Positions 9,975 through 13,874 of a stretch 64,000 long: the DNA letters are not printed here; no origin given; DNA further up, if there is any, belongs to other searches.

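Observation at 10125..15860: Giant repeat-module protein ending in a transglutaminase-like Cys-His-Asp core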

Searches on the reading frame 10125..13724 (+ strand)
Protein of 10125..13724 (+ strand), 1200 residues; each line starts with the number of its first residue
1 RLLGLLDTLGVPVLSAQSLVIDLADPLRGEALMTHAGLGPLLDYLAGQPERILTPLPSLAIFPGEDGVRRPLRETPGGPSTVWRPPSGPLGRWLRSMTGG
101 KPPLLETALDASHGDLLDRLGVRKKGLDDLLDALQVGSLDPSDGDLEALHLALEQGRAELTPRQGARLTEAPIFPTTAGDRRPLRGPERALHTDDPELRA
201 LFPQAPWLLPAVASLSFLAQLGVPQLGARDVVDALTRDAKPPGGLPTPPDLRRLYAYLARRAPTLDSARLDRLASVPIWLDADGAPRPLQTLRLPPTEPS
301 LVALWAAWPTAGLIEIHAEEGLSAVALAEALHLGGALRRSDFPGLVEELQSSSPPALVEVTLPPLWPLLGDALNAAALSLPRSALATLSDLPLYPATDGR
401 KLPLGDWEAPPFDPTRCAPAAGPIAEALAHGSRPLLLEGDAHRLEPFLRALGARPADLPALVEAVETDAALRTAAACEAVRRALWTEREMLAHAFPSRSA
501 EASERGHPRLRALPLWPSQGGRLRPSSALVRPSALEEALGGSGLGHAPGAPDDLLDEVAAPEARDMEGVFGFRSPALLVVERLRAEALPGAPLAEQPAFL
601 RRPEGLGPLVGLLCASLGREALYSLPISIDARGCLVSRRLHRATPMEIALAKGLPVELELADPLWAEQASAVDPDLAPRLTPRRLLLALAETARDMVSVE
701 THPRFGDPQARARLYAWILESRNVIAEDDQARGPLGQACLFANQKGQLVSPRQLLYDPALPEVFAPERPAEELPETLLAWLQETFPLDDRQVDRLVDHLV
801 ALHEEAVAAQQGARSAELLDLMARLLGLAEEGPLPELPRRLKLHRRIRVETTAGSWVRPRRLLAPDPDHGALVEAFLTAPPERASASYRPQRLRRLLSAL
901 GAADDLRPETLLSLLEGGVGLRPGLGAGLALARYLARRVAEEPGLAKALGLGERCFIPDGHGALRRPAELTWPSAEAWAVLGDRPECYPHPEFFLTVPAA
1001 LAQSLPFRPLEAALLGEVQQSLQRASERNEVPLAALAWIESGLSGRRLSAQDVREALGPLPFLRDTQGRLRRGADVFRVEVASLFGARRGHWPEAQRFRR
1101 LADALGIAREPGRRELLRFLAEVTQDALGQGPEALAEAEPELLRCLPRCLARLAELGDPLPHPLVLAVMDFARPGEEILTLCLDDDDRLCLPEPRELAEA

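Call 39: find_related_loci(query=A2, collection=genome_contigs, flank=10000)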
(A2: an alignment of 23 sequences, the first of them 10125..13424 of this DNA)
Query A2 (1100 aa) in genome_contigs; peptide patterns used: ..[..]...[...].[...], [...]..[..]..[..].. (x = any residue, [..] = any of these).
600 stretches matched a pattern (row limit reached: there are more); 8 encode a relative of the query (tblastn E <= 1e-3); 8 distinct loci.
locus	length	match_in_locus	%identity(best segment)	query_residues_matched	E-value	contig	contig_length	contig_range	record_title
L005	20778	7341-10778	30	5-1094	2e-71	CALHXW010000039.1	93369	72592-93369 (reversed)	MAG: uncultured bacterium isolate R4_Bin_Bin_91_sub_1 genome assembly, contig: c_000004091756, whole genome shotgun sequ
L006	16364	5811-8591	33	6-977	1e-64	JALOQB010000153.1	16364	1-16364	MAG: Polyangiaceae bacterium isolate Prado144 scaffold_5532, whole genome shotgun sequence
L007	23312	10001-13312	28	5-1097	5e-55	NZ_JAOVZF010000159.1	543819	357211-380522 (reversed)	Paraliomyxa miuraensis strain SMH-27-4 scf183c25, whole genome shotgun sequence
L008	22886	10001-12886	30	128-1100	8e-33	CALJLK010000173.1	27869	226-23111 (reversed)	MAG TPA_asm: uncultured Sandaracinus sp. isolate SRR1506987_bin.180_CONCOCT_v1.1_MAG genome assembly, contig: ERZ761602.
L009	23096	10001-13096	26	4-1095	1e-65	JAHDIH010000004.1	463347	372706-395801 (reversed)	MAG: Deltaproteobacteria bacterium isolate MAG-89 RZ_18, whole genome shotgun sequence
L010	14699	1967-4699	27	59-1092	7e-24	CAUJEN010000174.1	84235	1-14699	MAG: Candidatus Eremiobacteraeota bacterium isolate KLAP168 genome assembly, contig: KLAP168_83251, whole genome shotgun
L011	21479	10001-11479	25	58-536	1e-18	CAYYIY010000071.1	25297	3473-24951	MAG TPA_asm: uncultured bacterium isolate binchicken_co135_188 genome assembly, contig: NODE_3463_length_25297_cov_3.627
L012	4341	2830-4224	26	5-455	8e-15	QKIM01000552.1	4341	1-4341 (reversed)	MAG: Deltaproteobacteria bacterium isolate SZUA-580 scaffold_106157, whole genome shotgun sequence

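Call 51: search_protein_representatives(protein=window:10125-13724:+)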
Query: 1200 residues. Proteins with E-value up to 0.001 (for the whole library): 140; up to 1e-10: 127; up to 1e-30: 92. The best 140 are listed.
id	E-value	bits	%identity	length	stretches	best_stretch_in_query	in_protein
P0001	0.0e+00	2580.7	100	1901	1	11-1200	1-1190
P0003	0.0e+00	1654.9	66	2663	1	2-1200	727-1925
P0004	2.4e-266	903.8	49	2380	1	4-1200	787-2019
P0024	1.1e-197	676.4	41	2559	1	4-1200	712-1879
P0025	1.9e-179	615.9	41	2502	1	5-1194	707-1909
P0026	4.1e-175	601.6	42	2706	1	5-1198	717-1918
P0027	4.8e-174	598.1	41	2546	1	5-1200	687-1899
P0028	2.6e-173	595.7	36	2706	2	5-1199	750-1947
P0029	2.8e-173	595.5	37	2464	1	4-1170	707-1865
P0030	2.8e-167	575.7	38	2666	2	19-1198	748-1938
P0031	2.7e-164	565.8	41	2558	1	6-1197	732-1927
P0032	7.3e-164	564.4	42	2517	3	542-1197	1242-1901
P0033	2.0e-152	526.4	41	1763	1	5-1107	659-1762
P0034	1.8e-151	523.3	40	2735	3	532-1184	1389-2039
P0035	6.2e-144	498.3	41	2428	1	7-1198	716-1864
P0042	3.4e-131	456.1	34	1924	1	4-1196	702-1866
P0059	1.8e-92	327.9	36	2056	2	474-1110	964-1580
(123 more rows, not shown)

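Call 58: predict_structure(alignment_id=A2)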
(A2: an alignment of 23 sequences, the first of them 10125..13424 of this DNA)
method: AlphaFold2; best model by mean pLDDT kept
length: 1100 residues; sequences in the alignment: 23
mean_pLDDT: 88.1   pTM: 0.45
mean pLDDT of the five models: 88.1, 85.8, 85.6, 85.1, 82.7
residues with pLDDT >= 90: 630; 70-90: 410; 50-70: 53; < 50: 7
segments of 3 or more residues with pLDDT < 50: 499-504
pLDDT, mean of each block of 10 residues (from residue 1): 67 83 91 90 92 91 91 82 91 92 92 92 90 90 92 91 91 91 89 89 89 89 86 75 68 91 89 91 91 91 88 87 92 90 91 83 90 92 89 91 84 87 92 90 91 89 89 91 90 71 64 91 90 84 61 88 85 88 90 90 86 88 92 93 94 93 93 92 94 92 92 95 94 94 95 88 87 94 88 89 94 94 87 77 92 93 91 92 91 91 92 88 92 92 90 93 94 93 92 87 89 92 89 89 91 90 82 74 60 60
secondary structure, 60 per line:
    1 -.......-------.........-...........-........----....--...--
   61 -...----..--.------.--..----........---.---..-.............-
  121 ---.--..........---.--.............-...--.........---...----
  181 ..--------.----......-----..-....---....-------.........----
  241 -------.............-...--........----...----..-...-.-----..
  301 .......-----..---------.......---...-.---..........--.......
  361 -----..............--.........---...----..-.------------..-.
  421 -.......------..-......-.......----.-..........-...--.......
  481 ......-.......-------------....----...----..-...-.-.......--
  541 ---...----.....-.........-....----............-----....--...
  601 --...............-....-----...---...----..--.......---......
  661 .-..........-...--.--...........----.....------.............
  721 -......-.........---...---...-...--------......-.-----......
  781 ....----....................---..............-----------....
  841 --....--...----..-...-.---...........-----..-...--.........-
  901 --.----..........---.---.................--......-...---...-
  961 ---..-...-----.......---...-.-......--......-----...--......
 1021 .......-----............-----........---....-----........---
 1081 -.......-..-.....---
elements in order (helices of 4 or more, strands of 3 or more residues): H2-8 H16-24 H26-36 H38-45 H50-53 E62-64 H89-96 H107-119 H127-136 H143-155 H162-170 E174-176 H196-201 H210-213 H217-220 H228-236 H248-260 H267-274 E279-281 H299-307 H324-330 H342-351 H354-360 H366-379 H382-390 E394-396 H422-428 H438-443 H445-451 H458-467 H474-486 H488-494 H508-511 E516-518 H532-538 H557-565 H567-570 H575-586 H603-617 H619-622 E628-630 E634-636 H645-651 H655-659 H663-672 H682-692 H708-720 H722-727 H729-737 E741-743 E747-749 H762-767 H775-784 H789-808 H812-825 H837-840 H843-846 E849-851 H867-876 H891-899 H908-917 H925-941 H944-949 E957-959 H975-981 H991-996 H999-1004 H1015-1027 H1033-1044 H1050-1057 E1061-1064 E1070-1072 H1082-1088 H1093-1097

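Call 60: fold_search(model_id=the predicted structure, library=pdb)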
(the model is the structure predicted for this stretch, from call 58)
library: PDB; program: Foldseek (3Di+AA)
matches with E <= 10: 387; with E <= 0.001: 0
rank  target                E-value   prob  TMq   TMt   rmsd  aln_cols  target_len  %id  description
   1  9caf_D                3.1e-03  0.38  0.12  0.06  27.2      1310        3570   12  Cryo-EM structure of the reconstituted TRRAP lobe of the human TIP60 complex (composite structure) (released 2025-06-18)
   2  9cad_D                1.0e-02  0.23  0.11  0.07  27.3      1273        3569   11  Cryo-EM structure of the TRRAP lobe of the native human TIP60 complex (composite structure) (released 2025-06-18)
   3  6n1z_D                1.6e-02  0.16  0.10  0.11  34.8      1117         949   13  Importin-9 bound to H2A-H2B (released 2019-03-20)
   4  7sqc_R0               1.8e-02  0.12  0.06  0.04  36.0      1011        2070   13  Ciliary C1 central pair apparatus isolated from Chlamydomonas reinhardtii (released 2022-04-13)
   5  7onb_C                2.2e-02  0.20  0.10  0.12  30.4       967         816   12  Structure of the U2 5' module of the A3'-SSA complex (released 2021-08-04)
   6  8xvg_L                2.3e-02  0.13  0.08  0.05  27.8      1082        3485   10  Structure of human NuA4/TIP60 complex (released 2024-07-24)
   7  5o9z_v                2.5e-02  0.12  0.07  0.08  28.2       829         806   10  Cryo-EM structure of a pre-catalytic human spliceosome primed for activation (B complex) (released 2017-08-16)
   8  6tvo_A                2.5e-02  0.12  0.09  0.09  34.8      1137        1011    9  Human CRM1-RanGTP in complex with Leptomycin B (released 2020-07-08)
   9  9hn0_B                2.6e-02  0.11  0.08  0.06  35.4      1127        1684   11  Cryo-EM structure of human separase bound to SCC1 (310-550 aa) (released 2025-09-03)
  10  6sb0_A                2.6e-02  0.11  0.07  0.05  36.8      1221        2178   11  cryo-EM structure of mTORC1 bound to PRAS40-fused active RagA/C GTPases (released 2019-10-16)
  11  9g33_UT               3.2e-02  0.18  0.12  0.08  50.1      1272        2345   10  Stalled 90S - Utp23-Krr1-deltaC3 (released 2025-06-18)
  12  7ua4_A                3.5e-02  0.08  0.07  0.03  38.4      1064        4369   11  Structure of PKA phosphorylated human RyR2-R2474S in the open state in the presence of Calmodulin (released 2022-08-03)
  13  8rd4_A                3.6e-02  0.13  0.09  0.04  32.2      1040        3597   12  Telomeric RAP1:DNA-PK complex (released 2025-03-05)
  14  6n1z_A                3.8e-02  0.16  0.11  0.12  35.7      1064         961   12  Importin-9 bound to H2A-H2B (released 2019-03-20)
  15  7sic_A                4.0e-02  0.11  0.10  0.06  34.2      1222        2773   11  Human ATM Dimer (released 2022-02-02)
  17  7qds_B                4.0e-02  0.09  0.08  0.08  38.1      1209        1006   10  Apo human SKI complex in the open state (released 2022-02-02)
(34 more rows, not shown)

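Call 66: search_protein_families(library=pfam, proteins=[L005:10773-13322:+, L006:7536-10085:+, L007:13775-16324:+, L008:12623-15172:+, L009:12371-14920:+, L010:4817-7366:+, L011:13709-16258:+], max_evalue=0.01)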
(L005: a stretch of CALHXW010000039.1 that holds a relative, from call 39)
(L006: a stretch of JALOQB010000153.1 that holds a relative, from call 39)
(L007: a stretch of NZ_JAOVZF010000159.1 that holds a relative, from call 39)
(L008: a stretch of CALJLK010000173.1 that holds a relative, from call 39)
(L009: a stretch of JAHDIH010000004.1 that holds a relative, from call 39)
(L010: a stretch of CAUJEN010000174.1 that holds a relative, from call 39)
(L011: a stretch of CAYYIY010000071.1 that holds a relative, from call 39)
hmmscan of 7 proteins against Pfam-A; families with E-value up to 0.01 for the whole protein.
L005:10773-13322:+ (850 aa): 1 family
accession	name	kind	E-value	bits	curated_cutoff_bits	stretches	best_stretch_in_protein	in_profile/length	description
PF01841.26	Transglut_core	-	3.2e-07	31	23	1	622-693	43-108/108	Transglutaminase-like superfamily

L006:7536-10085:+ (850 aa): 1 family
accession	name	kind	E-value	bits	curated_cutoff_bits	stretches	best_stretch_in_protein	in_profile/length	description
PF01841.26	Transglut_core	-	3.5e-08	34.1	23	1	632-751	10-107/108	Transglutaminase-like superfamily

L007:13775-16324:+ (850 aa): 1 family
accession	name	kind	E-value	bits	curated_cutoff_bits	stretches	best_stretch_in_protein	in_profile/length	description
PF01841.26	Transglut_core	-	5.2e-05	23.9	23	1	571-662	15-83/108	Transglutaminase-like superfamily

L008:12623-15172:+ (850 aa): 1 family
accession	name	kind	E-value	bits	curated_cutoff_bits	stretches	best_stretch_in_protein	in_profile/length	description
PF01841.26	Transglut_core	-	1.6e-09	38.5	23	1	572-694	9-108/108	Transglutaminase-like superfamily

L009:12371-14920:+ (850 aa): 1 family
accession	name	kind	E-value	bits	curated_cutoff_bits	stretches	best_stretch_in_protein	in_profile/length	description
PF01841.26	Transglut_core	-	2.5e-07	31.4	23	1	688-750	48-108/108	Transglutaminase-like superfamily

L010:4817-7366:+ (850 aa): 1 family
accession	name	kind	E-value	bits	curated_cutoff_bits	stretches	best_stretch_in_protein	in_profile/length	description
PF01841.26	Transglut_core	-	0.00051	20.7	23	1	585-676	11-82/108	Transglutaminase-like superfamily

L011:13709-16258:+ (850 aa): 0 families

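Call 99: fold_search(model_id=the predicted structure, library=viral)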
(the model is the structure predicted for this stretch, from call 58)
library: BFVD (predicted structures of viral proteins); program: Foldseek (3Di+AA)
matches with E <= 10: 118; with E <= 0.001: 0
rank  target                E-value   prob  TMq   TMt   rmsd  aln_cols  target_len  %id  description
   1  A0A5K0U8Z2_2          3.9e-03  0.30  0.10  0.11  29.2       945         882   10  Uncharacterized protein [Yasminevirus sp. GU-2018]
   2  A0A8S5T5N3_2          1.2e-01  0.04  0.05  0.05  42.7      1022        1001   10  Tail tape measure (Fragment) [Siphoviridae sp. ctGpg14]
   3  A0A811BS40            1.9e-01  0.07  0.09  0.12  30.2       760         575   15  Ankyrin repeat domain containing protein [Pandoravirus japonicus]
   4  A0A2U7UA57            1.9e-01  0.04  0.05  0.07  43.0       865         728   14  DUF5867 domain-containing protein [Pandoravirus quercus]
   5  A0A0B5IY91            3.0e-01  0.09  0.09  0.13  22.7       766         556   12  Ankyrin repeat protein [Pandoravirus inopinatum]
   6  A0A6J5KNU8            3.0e-01  0.06  0.08  0.12  30.3       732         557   12  Sel1-like repeat [uncultured Caudovirales phage]
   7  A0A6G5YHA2            3.3e-01  0.04  0.06  0.08  29.3       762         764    9  (no name in the UniProt tables at hand)
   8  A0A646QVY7            3.8e-01  0.02  0.06  0.07  46.5      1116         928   12  (no name in the UniProt tables at hand)
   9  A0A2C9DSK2            4.5e-01  0.04  0.07  0.09  29.2       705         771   13  Uncharacterized protein [Western grey kangaroopox virus]
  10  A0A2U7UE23            7.6e-01  0.06  0.09  0.15  18.7       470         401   15  Ankyrin repeat incomplete domain containing protein [Pandoravirus neocaledonia]
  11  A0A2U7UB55            8.3e-01  0.04  0.08  0.10  22.3       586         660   13  Ankyrin repeat domain containing protein [Pandoravirus neocaledonia]
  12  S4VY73                8.7e-01  0.03  0.06  0.09  31.2       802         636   14  F-box domain containing protein [Pandoravirus dulcis]
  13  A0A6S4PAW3            9.1e-01  0.04  0.08  0.08  24.5       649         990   11  LysM domain-containing protein [uncultured phage_MedDCM-OCT-S39-C11]
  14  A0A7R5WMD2            9.6e-01  0.04  0.07  0.13  21.1       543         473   12  Uncharacterized protein [Diachasmimorpha longicaudata entomopoxvirus]
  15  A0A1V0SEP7            1.0e+00  0.03  0.07  0.09  31.6       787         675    6  RING-type domain-containing protein [Hokovirus HKV1]
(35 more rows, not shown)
